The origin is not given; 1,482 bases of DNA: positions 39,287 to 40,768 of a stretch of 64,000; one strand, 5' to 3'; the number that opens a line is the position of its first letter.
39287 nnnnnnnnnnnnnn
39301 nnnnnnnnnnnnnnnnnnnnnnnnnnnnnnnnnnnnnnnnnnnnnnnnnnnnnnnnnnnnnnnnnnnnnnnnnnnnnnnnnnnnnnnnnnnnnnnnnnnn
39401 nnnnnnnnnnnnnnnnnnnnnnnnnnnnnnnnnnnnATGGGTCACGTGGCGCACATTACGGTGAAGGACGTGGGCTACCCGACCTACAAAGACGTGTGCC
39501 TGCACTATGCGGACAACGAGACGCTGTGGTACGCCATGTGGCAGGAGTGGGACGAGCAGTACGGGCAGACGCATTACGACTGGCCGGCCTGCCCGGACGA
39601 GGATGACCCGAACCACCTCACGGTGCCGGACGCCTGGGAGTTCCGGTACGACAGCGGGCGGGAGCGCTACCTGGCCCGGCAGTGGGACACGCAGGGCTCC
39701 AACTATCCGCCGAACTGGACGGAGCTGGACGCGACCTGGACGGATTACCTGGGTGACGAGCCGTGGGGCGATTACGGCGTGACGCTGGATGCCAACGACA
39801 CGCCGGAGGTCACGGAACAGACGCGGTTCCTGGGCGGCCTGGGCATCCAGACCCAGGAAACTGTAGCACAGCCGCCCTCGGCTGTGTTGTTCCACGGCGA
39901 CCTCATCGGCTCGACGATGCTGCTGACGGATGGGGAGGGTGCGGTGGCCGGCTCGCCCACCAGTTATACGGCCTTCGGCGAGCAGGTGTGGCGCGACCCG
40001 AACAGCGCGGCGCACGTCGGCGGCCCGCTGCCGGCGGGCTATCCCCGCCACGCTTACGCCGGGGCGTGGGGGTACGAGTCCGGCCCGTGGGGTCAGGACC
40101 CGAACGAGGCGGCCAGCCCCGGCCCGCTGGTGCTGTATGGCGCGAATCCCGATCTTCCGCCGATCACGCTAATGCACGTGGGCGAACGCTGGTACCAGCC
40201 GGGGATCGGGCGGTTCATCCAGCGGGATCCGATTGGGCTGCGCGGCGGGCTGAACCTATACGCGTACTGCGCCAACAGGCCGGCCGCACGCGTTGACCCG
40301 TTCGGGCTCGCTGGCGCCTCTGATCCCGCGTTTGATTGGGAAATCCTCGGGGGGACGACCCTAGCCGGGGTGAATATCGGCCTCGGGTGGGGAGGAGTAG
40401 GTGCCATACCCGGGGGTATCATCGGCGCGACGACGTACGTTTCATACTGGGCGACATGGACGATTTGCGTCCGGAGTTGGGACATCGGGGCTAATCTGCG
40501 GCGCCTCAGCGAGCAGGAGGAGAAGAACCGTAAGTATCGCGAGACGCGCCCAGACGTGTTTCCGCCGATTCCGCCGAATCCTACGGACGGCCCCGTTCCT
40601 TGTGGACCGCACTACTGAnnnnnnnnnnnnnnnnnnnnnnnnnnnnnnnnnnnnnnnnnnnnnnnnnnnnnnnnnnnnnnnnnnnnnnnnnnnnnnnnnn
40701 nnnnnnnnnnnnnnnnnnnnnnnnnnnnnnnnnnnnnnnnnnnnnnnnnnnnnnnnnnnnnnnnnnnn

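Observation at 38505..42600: tRNA-Pro-adjacent mini-island: WD40 fragment plus two orphan Rhs toxin-tip/immunity cassettes bounded by direct repeats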

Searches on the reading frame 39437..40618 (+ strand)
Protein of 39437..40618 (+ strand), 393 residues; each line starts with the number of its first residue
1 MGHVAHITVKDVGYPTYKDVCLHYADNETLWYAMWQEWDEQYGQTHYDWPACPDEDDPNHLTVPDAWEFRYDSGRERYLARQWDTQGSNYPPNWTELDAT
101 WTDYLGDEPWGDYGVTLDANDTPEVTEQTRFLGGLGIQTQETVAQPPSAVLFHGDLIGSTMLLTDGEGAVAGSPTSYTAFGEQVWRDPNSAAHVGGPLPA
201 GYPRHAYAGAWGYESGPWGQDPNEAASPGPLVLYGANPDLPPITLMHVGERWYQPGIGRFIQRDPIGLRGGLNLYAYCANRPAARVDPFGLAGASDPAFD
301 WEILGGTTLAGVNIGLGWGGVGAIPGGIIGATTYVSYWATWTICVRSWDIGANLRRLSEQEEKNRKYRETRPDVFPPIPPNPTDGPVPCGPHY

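Call 6: search_protein_families(library=pfam, proteins=[window:39437-40618:+], max_evalue=0.1)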
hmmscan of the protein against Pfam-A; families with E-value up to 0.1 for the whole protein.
window:39437-40618:+ (393 aa): 0 families

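Call 7: search_protein_families(library=ncbifam, proteins=[window:39437-40618:+], max_evalue=1)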
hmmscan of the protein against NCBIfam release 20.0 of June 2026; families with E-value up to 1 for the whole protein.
window:39437-40618:+ (393 aa): 2 families
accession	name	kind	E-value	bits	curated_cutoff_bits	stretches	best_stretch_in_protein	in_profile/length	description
TIGR03696.1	Rhs_assc_core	domain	1.2e-16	60.9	32.5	1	217-291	3-76/76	RHS repeat-associated core domain-containing protein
NF041261.1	RHS_core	equivalog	1.9e-07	29.3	2000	1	243-291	1214-1261/1261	RHS element core protein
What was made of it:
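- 39413..40618 (+): Cassette 1 Rhs fragment (ORF 39437-40618, 393 aa). It holds the last YD repeats (39413-39802), the Rhs-associated core (39803-40309) and toxin tip CT1 (40310-40618). CT1 is glycine-rich and hydrophobic and ends in RPDVFPP...CGPHY. TIGR03696 E=1e-16 over aa 217-291 (call 7).
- Checked: Rhs1 (39437-40618, 393 aa) and Rhs2 (41084-41905, 273 aa) both match TIGR03696 (Rhs_assc_core), E=1e-16 and 2e-15 (call 7).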

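Call 11: search_protein_families(library=padloc, proteins=[window:39437-40618:+], max_evalue=0.1)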
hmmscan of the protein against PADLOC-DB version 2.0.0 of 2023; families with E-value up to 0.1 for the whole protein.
window:39437-40618:+ (393 aa): 0 families

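Call 14: find_encoding_contigs(protein=window:39437-40618:+, flank=10000, max_places=6)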
Protein window:39437-40618:+ (393 aa): no gene with exactly this product is on record in the collection.

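Call 15: find_homologous_proteins(query=window:39437-40618:+, max_evalue=0.001)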
Query window:39437-40618:+ (393 aa): 184 proteins with E <= 0.001 among 5927 candidates; the best 120 are listed.
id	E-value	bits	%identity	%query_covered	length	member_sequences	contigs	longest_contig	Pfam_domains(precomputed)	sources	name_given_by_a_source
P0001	2.8e-280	948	100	100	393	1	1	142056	-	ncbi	-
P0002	3.7e-120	420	62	82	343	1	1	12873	-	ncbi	-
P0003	3.8e-107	377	60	73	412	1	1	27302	-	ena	-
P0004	2.2e-94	335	88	44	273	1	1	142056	-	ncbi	-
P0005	2.1e-86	309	60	60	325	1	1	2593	-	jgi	jgi:RHS repeat-associated protein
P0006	9.4e-80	287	43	99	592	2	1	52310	PF25023.2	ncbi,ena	-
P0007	3.1e-78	282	68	44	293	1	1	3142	-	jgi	jgi:RHS repeat-associated protein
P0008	2.7e-65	239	53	56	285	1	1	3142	-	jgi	jgi:RHS repeat-associated protein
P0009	1.5e-64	237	41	100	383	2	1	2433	-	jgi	jgi:RHS repeat-associated protein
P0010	2.9e-60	222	65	40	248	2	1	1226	-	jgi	jgi:RHS repeat-associated protein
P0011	3.3e-60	222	59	45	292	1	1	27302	-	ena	-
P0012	1.0e-58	217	56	57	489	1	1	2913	-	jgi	jgi:RHS repeat-associated protein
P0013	3.9e-58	215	42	94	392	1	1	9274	-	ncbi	-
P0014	8.2e-57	211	46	74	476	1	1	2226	PF05593.20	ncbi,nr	ncbi:MAG: RHS repeat-associated core domain-containing protein [Acidobacteria bacterium]|nr:RHS repe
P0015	1.1e-54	204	44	76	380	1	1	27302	-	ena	-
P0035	1.7e-45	174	41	74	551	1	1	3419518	PF05593.20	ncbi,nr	ncbi:RHS Repeat protein [Phycisphaerae bacterium RAS1]|nr:RHS Repeat protein [Phycisphaerae bacteriu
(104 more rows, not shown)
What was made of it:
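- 184 homologues were found, named RHS repeat-associated by their sources where named, several from Phycisphaerae (call 15).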

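Call 17: find_encoding_contigs(protein=P0001, flank=10000, max_places=4)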
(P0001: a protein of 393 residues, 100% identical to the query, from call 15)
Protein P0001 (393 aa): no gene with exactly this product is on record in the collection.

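Call 19: find_related_loci(query=window:39437-40618:+, collection=genome_contigs, flank=10000)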
Query window:39437-40618:+ (393 aa) in genome_contigs; peptide patterns used: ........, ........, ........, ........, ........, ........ (x = any residue, [..] = any of these).
21 stretches matched a pattern; 2 encode a relative of the query (tblastn E <= 1e-3); 2 distinct loci.
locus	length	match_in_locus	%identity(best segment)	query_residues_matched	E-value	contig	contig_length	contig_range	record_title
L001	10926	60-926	39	2-291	3e-57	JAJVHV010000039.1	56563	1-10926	MAG: Phycisphaerae bacterium isolate Bin_15R c_000000001849, whole genome shotgun sequence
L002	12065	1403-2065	42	85-290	2e-43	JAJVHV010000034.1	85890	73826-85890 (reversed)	MAG: Phycisphaerae bacterium isolate Bin_15R c_000000001147, whole genome shotgun sequence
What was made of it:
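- Tried and rejected: It returned two distant loci from one Phycisphaerae MAG, both at contig ends (call 19).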

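Call 20: find_encoding_contigs(protein=P0035, flank=10000, max_places=3)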
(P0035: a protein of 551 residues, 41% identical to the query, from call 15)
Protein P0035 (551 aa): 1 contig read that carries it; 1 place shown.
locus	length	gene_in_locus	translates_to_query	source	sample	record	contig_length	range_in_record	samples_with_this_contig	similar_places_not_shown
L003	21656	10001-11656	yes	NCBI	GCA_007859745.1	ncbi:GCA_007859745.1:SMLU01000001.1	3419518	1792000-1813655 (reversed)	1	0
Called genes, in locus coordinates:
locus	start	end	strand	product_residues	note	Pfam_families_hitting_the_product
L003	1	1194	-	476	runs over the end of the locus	-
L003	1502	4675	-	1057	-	PF25023:TEN_YD-shell, PF05593:RHS_repeat (weak), PF25023:TEN_YD-shell (weak)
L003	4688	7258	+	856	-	PF25023:TEN_YD-shell (faint), PF05593:RHS_repeat (weak)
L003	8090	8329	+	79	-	-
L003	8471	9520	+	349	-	-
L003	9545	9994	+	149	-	-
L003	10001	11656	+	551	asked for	PF05593:RHS_repeat (faint)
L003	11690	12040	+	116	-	-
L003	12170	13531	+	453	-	-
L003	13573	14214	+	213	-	-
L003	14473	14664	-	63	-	PF22811:Zn_ribbon_NrdR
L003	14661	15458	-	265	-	PF20454:GpA_nuclease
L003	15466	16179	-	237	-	PF06114:Peptidase_M78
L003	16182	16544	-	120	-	PF13560:HTH_31, PF01381:HTH_3, PF12844:HTH_19, PF13413:HTH_25 (weak)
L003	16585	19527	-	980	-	PF04313:HSDR_N, PF00270:DEAD (weak), PF04851:ResIII, PF18766:SWI2_SNF2, PF22679:T1R_D3-like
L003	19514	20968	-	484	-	PF01420:Methylase_S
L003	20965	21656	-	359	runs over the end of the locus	PF13310:Virulence_RhuM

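Call 21: find_encoding_contigs(protein=P0003, flank=10000, max_places=3)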
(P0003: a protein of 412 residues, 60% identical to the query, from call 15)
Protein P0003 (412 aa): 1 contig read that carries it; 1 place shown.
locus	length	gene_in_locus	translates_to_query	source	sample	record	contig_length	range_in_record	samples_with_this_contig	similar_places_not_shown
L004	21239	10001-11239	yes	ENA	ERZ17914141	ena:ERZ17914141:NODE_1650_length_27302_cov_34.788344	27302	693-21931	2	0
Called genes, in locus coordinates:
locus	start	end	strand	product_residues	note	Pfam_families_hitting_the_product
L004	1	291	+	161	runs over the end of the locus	-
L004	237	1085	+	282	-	-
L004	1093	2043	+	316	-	-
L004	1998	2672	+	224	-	-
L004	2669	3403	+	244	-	-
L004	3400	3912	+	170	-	-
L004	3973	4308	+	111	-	PF07591:PT-HINT, PF14890:Intein_splicing (faint)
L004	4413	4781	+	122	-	PF21349:RUBY_RBDX (faint)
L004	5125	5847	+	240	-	PF02517:Rce1-like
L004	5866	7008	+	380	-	-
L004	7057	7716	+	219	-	-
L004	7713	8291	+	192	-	-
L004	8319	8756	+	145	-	-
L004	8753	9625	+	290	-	-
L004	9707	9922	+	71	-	PF10049:DUF2283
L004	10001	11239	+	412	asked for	-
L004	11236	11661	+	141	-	-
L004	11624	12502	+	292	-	-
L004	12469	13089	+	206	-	-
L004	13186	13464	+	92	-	-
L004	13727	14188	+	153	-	PF01814:Hemerythrin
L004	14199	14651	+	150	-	PF01814:Hemerythrin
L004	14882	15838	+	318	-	PF00512:HisKA (weak), PF02518:HATPase_c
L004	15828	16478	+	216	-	PF00072:Response_reg, PF08281:Sigma70_r4_2 (weak), PF00196:GerE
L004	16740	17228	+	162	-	-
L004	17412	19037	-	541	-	PF00072:Response_reg, PF00990:GGDEF, PF13487:HD_5, PF01966:HD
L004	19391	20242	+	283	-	PF02548:Pantoate_transf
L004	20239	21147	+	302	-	PF13489:Methyltransf_23, PF07021:MetW (weak), PF13847:Methyltransf_31, PF08241:Methyltransf_11, PF08242:Methyltransf_12, PF13649:Methyltransf_25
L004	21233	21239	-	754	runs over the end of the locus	PF08668:HDOD, PF01966:HD, PF00512:HisKA, PF02518:HATPase_c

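Call 25: find_encoding_contigs(protein=P0002, flank=10000, max_places=3)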
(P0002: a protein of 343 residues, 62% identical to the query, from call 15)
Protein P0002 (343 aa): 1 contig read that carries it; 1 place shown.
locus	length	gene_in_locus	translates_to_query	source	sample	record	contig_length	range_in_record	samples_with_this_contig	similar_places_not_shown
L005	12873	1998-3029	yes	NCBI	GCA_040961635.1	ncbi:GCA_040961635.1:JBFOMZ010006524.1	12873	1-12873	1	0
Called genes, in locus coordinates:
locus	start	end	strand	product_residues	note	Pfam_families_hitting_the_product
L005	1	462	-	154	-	?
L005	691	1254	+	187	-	PF00719:Pyrophosphatase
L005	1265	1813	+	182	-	PF18955:DUF5698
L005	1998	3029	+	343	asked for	-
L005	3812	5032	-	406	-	PF01548:DEDD_Tnp_IS110, PF02371:Transposase_20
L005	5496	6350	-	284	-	-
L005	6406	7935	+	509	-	PF25323:6TM_PilS (weak), PF02518:HATPase_c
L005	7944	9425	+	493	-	PF01011:PQQ (faint), PF13360:PQQ_2 (weak), PF13570:Beta-prop_ACSF4, PF13360:PQQ_2 (weak)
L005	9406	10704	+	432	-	PF01011:PQQ (faint), PF13360:PQQ_2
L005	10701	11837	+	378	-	PF04264:YceI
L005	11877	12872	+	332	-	?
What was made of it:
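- The best non-self hit is 62% identical and comes from another assembly (calls 15, 25).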

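Call 26: find_encoding_contigs(protein=P0006, flank=10000, max_places=3)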
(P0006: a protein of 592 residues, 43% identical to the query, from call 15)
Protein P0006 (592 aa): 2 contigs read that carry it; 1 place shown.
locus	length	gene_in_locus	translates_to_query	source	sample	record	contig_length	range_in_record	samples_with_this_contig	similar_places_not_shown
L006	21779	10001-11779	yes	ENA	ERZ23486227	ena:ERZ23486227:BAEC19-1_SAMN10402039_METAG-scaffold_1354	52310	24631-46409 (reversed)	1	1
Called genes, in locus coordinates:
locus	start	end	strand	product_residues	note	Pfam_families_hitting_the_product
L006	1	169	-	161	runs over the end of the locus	PF00376:MerR (weak)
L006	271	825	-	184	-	-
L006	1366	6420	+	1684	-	PF05593:RHS_repeat (faint), PF25023:TEN_YD-shell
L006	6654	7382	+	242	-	PF02861:Clp_N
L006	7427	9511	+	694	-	PF07591:PT-HINT, PF13403:Hint_2 (weak)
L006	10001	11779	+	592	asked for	PF25023:TEN_YD-shell (faint)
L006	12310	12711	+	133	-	-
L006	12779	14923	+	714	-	PF25023:TEN_YD-shell, PF05593:RHS_repeat (weak)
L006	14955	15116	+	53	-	-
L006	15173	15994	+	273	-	PF00149:Metallophos, PF12850:Metallophos_2 (faint)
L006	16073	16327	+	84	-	-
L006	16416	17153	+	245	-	-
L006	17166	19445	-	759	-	PF00270:DEAD, PF00271:Helicase_C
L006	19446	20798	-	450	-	PF10923:BrxC_BrxD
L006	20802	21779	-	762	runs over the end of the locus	PF13208:TerB_N, PF05099:TerB, PF15615:TerB_C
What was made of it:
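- The array architecture of relatives argues for delivery-linked polymorphic toxins (calls 20, 26).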

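Call 34: list_cluster_members(proteins=[P0001, P0004, P0121])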
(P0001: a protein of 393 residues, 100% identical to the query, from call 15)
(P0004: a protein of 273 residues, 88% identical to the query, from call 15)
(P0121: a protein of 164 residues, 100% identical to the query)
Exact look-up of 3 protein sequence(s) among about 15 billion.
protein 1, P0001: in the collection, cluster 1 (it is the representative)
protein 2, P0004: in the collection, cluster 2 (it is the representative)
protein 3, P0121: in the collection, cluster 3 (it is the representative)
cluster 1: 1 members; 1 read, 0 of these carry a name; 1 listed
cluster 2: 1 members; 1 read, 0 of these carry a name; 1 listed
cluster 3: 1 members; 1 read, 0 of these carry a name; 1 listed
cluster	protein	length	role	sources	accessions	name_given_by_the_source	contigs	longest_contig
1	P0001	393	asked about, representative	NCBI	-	-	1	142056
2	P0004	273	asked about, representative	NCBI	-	-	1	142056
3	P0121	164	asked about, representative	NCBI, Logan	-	-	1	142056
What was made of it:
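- Tried and rejected: Cluster look-up gave no accessions (call 34).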

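Call 49: search_protein_families(library=pfam, proteins=[L006:1366-6420:+, L006:6654-7382:+, L006:7427-9511:+, L006:12779-14923:+, L003:4688-7258:+, L003:1502-4675:-], max_evalue=0.001)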
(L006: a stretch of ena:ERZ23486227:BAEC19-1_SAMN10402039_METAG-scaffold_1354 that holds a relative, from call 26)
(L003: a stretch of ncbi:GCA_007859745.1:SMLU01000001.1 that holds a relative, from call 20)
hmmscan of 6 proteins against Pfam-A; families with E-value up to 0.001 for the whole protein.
L006:1366-6420:+ (1684 aa): 3 families
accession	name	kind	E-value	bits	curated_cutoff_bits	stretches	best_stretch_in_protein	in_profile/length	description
PF05593.20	RHS_repeat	-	9.2e-16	58.2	22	1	1048-1082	1-32/38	RHS Repeat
PF20148.4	DUF6531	-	6.8e-05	23.6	24.1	1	392-472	4-74/74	Domain of unknown function (DUF6531)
PF16355.11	DUF4982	-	0.00081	19.7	23.9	0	839-864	32-57/61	Domain of unknown function (DUF4982)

L006:6654-7382:+ (242 aa): 1 family
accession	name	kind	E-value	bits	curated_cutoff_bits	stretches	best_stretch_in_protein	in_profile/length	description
PF02861.25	Clp_N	-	1e-14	54.8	20.7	2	23-68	3-48/53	Clp amino terminal domain, pathogenicity island component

L006:7427-9511:+ (694 aa): 3 families
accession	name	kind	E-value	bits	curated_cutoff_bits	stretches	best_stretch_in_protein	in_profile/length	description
PF07591.16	PT-HINT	-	7.4e-20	72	27.7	1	554-691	1-136/137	Pretoxin HINT domain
PF13403.11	Hint_2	-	8.4e-06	26.7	28.4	1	548-580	2-34/147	Hint domain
PF14890.11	Intein_splicing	-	0.00012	22.4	35.8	0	659-691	125-155/155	Intein splicing domain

L006:12779-14923:+ (714 aa): 1 family
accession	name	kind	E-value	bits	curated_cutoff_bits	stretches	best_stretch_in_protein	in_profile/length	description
PF05593.20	RHS_repeat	-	8.6e-21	74.3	22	1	125-161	1-37/38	RHS Repeat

L003:4688-7258:+ (856 aa): 1 family
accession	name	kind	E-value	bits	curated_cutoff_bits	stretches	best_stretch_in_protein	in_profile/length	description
PF05593.20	RHS_repeat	-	1.4e-17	64.1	22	2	314-347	1-34/38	RHS Repeat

L003:1502-4675:- (1057 aa): 2 families
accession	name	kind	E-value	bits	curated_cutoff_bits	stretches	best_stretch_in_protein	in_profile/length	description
PF05593.20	RHS_repeat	-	2.4e-39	133.4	22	2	148-179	1-32/38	RHS Repeat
PF15283.12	DUF4595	-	0.00021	21.7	34.2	0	60-139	19-93/202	Domain of unknown function (DUF4595) with porin-like fold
